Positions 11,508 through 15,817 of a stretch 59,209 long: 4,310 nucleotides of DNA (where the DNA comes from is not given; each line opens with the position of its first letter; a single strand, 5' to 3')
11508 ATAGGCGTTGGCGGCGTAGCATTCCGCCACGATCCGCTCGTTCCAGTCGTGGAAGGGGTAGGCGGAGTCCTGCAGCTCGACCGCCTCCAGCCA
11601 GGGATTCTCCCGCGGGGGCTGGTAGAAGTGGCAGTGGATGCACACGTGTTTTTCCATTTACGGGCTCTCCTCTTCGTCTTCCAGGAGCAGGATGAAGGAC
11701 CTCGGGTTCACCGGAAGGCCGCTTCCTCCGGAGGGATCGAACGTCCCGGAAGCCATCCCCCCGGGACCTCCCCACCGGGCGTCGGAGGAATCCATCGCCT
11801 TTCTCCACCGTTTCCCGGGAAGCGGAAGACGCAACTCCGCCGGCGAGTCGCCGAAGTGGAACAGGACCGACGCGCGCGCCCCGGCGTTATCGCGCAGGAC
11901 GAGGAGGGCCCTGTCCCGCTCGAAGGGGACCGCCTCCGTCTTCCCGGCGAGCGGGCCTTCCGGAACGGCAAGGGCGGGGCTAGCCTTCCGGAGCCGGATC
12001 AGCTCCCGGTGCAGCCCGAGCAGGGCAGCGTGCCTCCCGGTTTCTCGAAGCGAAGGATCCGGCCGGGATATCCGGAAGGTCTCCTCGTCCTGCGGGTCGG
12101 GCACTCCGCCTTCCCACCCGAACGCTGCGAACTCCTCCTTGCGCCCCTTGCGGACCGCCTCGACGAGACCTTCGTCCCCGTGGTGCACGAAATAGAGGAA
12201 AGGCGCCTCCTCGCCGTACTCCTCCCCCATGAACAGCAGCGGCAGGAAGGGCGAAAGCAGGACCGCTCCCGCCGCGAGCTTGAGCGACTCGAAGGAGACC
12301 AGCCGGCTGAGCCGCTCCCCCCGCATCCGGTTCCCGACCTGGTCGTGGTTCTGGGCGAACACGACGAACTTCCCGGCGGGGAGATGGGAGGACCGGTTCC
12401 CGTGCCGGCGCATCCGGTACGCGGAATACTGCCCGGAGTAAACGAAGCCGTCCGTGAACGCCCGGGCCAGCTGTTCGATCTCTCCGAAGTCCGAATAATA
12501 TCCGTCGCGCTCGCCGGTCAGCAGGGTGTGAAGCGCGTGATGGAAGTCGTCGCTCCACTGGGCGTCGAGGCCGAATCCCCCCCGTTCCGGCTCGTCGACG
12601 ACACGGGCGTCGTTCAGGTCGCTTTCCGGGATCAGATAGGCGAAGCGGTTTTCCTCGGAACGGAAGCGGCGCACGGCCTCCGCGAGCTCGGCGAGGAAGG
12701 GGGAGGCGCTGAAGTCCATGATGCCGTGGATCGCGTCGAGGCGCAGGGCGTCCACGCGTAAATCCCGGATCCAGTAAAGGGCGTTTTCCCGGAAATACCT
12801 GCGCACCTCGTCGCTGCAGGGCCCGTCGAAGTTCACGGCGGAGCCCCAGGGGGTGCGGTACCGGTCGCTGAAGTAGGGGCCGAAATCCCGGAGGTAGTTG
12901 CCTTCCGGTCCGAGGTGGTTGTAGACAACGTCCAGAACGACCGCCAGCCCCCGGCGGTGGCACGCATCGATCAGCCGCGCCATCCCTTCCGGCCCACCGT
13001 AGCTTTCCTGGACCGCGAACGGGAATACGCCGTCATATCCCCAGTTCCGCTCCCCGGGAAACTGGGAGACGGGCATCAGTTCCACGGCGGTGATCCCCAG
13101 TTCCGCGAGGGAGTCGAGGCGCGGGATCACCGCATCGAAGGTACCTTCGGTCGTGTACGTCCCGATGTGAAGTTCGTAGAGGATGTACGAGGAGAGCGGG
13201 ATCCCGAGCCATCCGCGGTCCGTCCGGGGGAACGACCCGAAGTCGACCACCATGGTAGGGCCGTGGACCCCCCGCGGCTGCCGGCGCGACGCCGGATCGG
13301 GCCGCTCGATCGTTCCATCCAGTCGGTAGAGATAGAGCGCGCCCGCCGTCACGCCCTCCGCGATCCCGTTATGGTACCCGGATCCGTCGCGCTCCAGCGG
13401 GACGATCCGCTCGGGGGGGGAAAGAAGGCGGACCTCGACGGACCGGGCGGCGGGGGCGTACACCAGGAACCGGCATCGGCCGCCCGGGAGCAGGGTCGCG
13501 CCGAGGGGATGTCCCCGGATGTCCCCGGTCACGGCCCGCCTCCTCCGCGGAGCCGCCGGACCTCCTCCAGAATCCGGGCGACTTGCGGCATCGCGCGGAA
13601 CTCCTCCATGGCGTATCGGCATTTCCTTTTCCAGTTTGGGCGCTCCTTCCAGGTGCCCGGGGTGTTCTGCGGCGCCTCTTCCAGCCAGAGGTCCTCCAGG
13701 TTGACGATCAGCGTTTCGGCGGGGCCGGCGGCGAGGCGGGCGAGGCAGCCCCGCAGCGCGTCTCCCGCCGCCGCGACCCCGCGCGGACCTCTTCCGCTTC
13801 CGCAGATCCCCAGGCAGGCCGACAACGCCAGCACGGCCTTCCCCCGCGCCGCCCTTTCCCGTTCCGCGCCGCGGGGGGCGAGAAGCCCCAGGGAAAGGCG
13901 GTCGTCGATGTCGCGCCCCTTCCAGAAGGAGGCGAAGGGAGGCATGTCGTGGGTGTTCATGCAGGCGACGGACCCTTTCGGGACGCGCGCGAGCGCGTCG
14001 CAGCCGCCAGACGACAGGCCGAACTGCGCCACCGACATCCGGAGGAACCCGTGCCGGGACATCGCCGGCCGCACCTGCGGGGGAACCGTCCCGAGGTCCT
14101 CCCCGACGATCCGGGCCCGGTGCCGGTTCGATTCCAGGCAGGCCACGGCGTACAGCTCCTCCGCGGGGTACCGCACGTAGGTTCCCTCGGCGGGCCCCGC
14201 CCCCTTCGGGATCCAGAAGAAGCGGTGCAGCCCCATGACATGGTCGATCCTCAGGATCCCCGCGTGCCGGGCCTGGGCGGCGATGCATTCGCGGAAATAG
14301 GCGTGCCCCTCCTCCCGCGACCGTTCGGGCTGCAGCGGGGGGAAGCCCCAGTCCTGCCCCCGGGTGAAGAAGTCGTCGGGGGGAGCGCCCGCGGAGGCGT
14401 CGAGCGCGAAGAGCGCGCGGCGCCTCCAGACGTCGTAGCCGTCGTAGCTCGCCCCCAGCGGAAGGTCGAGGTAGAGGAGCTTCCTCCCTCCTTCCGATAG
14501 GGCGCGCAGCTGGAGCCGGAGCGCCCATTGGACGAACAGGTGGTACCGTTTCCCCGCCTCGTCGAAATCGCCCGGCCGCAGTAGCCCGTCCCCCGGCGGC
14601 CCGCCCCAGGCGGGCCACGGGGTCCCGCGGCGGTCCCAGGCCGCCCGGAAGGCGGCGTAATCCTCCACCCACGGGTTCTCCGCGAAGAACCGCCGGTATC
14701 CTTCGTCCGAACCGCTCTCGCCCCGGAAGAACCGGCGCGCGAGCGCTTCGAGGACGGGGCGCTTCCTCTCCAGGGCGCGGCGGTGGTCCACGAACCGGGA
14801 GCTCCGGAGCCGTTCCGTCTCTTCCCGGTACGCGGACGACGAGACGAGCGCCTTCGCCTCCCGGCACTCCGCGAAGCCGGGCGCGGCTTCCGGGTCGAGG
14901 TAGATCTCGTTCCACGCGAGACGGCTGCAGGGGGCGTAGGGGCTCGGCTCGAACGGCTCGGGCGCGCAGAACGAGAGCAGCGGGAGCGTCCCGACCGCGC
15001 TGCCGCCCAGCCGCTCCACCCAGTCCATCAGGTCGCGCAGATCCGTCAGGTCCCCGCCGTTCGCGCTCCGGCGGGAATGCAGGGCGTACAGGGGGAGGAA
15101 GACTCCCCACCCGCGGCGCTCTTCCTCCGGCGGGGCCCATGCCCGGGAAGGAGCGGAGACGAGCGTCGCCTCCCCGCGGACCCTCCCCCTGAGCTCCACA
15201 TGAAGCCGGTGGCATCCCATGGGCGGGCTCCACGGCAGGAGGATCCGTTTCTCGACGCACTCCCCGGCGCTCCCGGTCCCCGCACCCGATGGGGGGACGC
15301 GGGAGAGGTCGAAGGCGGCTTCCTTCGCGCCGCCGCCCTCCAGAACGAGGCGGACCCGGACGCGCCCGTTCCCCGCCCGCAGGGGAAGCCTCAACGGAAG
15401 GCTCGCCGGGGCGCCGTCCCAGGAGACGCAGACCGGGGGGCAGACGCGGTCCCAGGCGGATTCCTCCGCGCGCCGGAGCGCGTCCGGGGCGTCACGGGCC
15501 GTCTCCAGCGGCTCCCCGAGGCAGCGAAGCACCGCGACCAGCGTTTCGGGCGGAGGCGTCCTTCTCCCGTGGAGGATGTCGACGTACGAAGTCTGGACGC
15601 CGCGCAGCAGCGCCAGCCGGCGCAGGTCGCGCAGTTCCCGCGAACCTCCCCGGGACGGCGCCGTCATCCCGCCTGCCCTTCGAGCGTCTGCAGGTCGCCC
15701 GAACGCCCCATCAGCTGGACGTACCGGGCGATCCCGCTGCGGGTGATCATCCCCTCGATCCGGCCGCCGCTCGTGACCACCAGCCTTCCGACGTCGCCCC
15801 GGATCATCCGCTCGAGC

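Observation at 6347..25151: Mrp antiporter, P-type ATPase, CBS-S2P protease and the TreY/TreZ trehalose pathway are chained into one 13-gene, 18.8-kb translationally coupled string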

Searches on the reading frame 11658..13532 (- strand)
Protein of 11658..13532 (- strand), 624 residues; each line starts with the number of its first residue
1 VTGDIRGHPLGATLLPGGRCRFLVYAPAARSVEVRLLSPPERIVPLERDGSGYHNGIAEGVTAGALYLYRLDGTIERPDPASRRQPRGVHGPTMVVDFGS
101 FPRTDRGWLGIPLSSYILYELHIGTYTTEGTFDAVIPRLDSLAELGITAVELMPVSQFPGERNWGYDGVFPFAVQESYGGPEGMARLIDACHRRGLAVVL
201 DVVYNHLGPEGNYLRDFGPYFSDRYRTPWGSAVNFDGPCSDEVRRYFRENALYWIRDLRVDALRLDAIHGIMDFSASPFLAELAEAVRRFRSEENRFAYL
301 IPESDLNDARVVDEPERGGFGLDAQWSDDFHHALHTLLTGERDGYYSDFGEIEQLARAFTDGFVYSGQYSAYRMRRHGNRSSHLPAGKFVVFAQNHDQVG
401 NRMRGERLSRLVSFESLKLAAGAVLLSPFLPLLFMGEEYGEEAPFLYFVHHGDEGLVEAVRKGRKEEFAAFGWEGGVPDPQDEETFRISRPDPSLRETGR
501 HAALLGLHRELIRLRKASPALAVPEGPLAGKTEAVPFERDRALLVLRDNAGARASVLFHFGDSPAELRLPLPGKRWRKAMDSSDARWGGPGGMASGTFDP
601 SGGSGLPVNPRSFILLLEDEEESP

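Call 4: search_protein_families(library=pfam, proteins=[window:11658-13532:-])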
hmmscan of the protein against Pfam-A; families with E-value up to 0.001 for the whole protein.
window:11658-13532:- (624 aa): 3 families
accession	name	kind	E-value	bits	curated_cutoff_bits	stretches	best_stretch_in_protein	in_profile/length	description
PF00128.31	Alpha-amylase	-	4e-20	72.9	22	1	127-215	13-100/446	Alpha amylase, catalytic domain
PF11941.14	DUF3459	-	3.1e-06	27.9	22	1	507-590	1-77/90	Domain of unknown function (DUF3459)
PF02922.24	CBM_48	-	6.7e-05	23.6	22.4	1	9-74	1-71/83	Carbohydrate-binding module 48 (Isoamylase N-terminal domain)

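Call 20: search_protein_families(library=ncbifam, proteins=[window:11658-13532:-], max_evalue=0.00001)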
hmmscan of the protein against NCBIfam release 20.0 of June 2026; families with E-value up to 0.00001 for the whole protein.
window:11658-13532:- (624 aa): 26 families (the best 25 are shown)
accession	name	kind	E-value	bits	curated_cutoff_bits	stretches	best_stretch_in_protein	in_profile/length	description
TIGR02402.1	trehalose_TreZ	equivalog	1.4e-213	710.1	538.8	1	20-566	1-543/545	malto-oligosyltrehalose trehalohydrolase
NF003811.1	PRK05402.1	equivalog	2.6e-30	105.6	741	1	20-272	31-307/619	1,4-alpha-glucan branching protein GlgB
NF008967.0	PRK12313.1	equivalog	1.3e-29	103.1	577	1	20-272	40-315/633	1,4-alpha-glucan branching protein GlgB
TIGR01515.1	branching_enzym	equivalog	1.6e-22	79.9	463.95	1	116-273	135-297/607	1,4-alpha-glucan branching enzyme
NF009221.0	PRK12568.1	equivalog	3.3e-19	68.4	1270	1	20-271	155-428/745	1,4-alpha-glucan branching enzyme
TIGR02100.1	glgX_debranch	equivalog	8.6e-19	67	640.9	1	110-212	150-274/688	glycogen debranching protein GlgX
NF011293.0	PRK14705.1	equivalog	7.2e-18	63.6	2376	1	114-272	746-910/1224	1,4-alpha-glucan branching enzyme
NF041321.1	Alpha-amyl_MalA_Halo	equivalog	3.1e-15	55.6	875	1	116-228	260-369/666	alpha-amylase MalA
TIGR02104.1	pulA_typeI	equivalog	5.5e-14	51.2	504.5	1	138-275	169-327/605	type I pullulanase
NF011294.0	PRK14706.1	equivalog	1.6e-13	49.8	1284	1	21-278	44-323/642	1,4-alpha-glucan branching enzyme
TIGR02401.1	trehalose_TreY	equivalog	3.9e-12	45.3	498.65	1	131-210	14-93/838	malto-oligosyltrehalose synthase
TIGR02403.1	trehalose_treC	equivalog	9e-12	44.4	799.05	1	127-216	21-109/544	alpha,alpha-phosphotrehalase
TIGR02456.1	treS_nterm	equivalog_domain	1.8e-11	43.3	678.35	1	117-210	7-104/539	maltose alpha-D-glucosyltransferase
NF008051.0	PRK10785.1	equivalog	6.6e-11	41.1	568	1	130-210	176-254/607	maltodextrin glucosidase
NF008183.0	PRK10933.1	subfamily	3.5e-10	39.2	535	1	127-216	27-115/551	alpha,alpha-phosphotrehalase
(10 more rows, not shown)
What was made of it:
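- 11658..13532 (-): TreZ, malto-oligosyltrehalose trehalohydrolase (624 aa), GTG start in a GTGA overlap. TIGR02402 at 710 bits against a cutoff of 539 (call 20).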

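Call 53: search_solved_structures(query=window:11658-13532:-, show_alignments=1, max_evalue=1e-40)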
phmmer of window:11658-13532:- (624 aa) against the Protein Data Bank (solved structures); distinct sequences matched with E-value up to 1e-40: 7.
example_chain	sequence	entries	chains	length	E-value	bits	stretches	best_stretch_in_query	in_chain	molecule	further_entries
1eh9_A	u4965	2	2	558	2.1e-156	525.1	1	15-496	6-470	GLYCOSYLTREHALOSE TREHALOHYDROLASE | Malto-oligosyltrehalose trehalohydrolase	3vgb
1eha_A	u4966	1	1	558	2.2e-156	525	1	15-496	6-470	GLYCOSYLTREHALOSE TREHALOHYDROLASE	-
3vgg_A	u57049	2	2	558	5.2e-156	523.8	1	15-496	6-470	Malto-oligosyltrehalose trehalohydrolase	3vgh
3vgd_A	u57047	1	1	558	7.4e-156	523.3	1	15-496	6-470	Malto-oligosyltrehalose trehalohydrolase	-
3vge_A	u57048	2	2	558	1.4e-155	522.4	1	15-496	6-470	Malto-oligosyltrehalose trehalohydrolase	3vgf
3m07_A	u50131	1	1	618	4.4e-119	401.8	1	11-517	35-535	Putative alpha amylase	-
2bhu_A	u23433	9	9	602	1.1e-113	383.9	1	10-523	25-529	MALTOOLIGOSYLTREHALOSE TREHALOHYDROLASE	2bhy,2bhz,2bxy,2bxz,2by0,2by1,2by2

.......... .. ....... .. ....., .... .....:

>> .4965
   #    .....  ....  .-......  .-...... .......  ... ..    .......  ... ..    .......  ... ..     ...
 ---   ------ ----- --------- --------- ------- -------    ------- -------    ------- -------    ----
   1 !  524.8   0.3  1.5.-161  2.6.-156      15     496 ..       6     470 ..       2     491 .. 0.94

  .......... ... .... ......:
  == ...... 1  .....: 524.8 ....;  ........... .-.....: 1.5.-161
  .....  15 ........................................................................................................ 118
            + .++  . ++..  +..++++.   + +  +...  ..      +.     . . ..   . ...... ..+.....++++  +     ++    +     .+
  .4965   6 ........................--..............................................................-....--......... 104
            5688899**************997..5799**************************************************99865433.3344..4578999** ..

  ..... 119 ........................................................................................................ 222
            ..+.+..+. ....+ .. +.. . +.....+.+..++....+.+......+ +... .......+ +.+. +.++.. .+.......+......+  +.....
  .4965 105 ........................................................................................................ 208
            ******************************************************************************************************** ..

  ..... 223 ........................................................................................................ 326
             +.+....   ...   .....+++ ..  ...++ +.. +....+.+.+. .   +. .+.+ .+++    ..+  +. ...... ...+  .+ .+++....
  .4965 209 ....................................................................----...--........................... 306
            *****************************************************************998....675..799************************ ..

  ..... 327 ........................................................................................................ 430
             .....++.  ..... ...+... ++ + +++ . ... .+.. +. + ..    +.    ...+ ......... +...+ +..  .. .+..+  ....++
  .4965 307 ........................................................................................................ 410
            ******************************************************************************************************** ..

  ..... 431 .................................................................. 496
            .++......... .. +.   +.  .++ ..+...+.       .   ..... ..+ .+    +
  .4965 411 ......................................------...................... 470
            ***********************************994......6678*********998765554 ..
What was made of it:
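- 11658..13532 (-): E=2e-156 to S. solfataricus TreZ 1EH9, with the RLDA, ESDLND and QNHDQ motifs conserved (call 53).
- On TreY/TreZ trehalose pathway: The alignment to 1EH9 shows the RLDA, ESDLND and QNHDQ motifs identical (call 53).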

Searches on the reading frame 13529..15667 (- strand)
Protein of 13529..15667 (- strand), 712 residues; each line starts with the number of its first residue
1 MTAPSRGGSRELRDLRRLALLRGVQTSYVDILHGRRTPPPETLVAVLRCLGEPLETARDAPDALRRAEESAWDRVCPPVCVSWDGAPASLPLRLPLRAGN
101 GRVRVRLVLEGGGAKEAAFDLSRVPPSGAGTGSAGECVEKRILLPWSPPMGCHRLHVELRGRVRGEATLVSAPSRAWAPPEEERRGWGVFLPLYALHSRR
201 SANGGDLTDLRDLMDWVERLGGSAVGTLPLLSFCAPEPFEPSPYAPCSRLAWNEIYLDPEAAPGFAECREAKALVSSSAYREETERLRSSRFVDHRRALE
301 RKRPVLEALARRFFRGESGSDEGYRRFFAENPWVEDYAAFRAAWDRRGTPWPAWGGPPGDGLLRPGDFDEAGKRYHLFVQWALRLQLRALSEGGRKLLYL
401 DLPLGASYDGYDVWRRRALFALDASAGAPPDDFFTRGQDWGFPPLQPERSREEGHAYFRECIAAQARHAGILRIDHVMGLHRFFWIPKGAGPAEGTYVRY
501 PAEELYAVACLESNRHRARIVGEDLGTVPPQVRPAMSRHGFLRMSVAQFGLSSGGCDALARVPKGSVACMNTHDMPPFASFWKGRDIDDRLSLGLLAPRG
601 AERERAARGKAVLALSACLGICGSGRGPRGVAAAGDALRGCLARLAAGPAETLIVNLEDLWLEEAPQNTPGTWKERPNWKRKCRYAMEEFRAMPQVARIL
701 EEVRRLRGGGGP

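Call 4: search_protein_families(library=pfam, proteins=[window:13529-15667:-])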
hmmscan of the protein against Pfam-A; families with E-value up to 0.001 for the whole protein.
window:13529-15667:- (712 aa): 2 families
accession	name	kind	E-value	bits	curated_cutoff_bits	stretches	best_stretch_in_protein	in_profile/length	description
PF02446.23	Glyco_hydro_77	-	2e-93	314.3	25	1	191-684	1-460/465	4-alpha-glucanotransferase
PF21226.3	MalQ_N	-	6.8e-10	39.6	24.1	1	77-173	2-91/91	MalQ N-terminal beta sandwich domain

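Call 20: search_protein_families(library=ncbifam, proteins=[window:13529-15667:-], max_evalue=0.00001)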
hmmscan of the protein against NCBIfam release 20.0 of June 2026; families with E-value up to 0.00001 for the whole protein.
window:13529-15667:- (712 aa): 9 families
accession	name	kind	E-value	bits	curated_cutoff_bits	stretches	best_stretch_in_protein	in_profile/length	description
NF011077.0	PRK14507.1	equivalog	1.6e-136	456.7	2148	1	13-707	6-721/1693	malto-oligosyltrehalose synthase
NF008274.0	PRK11052.1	equivalog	8e-92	308.9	806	1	15-707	6-689/695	4-alpha-glucanotransferase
NF011082.0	PRK14510.1-1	equivalog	1.9e-74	250.9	2511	1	13-708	700-1409/1410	bifunctional glycogen debranching protein GlgX/4-alpha-glucanotransferase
TIGR00217.1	malQ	equivalog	2.8e-73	247.7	205.65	1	149-703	5-585/587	4-alpha-glucanotransferase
NF011081.0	PRK14508.1-4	equivalog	1.3e-60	205.2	556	1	178-599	16-439/529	4-alpha-glucanotransferase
NF011079.0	PRK14508.1-2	subfamily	7.2e-40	137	555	1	183-590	8-420/506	4-alpha-glucanotransferase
NF011080.0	PRK14508.1-3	subfamily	2e-38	132.3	477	1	184-587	4-410/496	4-alpha-glucanotransferase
NF011083.0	PRK14510.1-2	equivalog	1.8e-26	92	1322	1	280-578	796-1099/1186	bifunctional glycogen debranching protein GlgX/4-alpha-glucanotransferase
NF011078.0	PRK14508.1-1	subfamily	1.2e-23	83.6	776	1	374-576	192-399/503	4-alpha-glucanotransferase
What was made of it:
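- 13529..15667 (-): MalQ, 4-alpha-glucanotransferase GH77 (712 aa). PF02446 + MalQ_N (call 4); TIGR00217 above cutoff (call 20).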
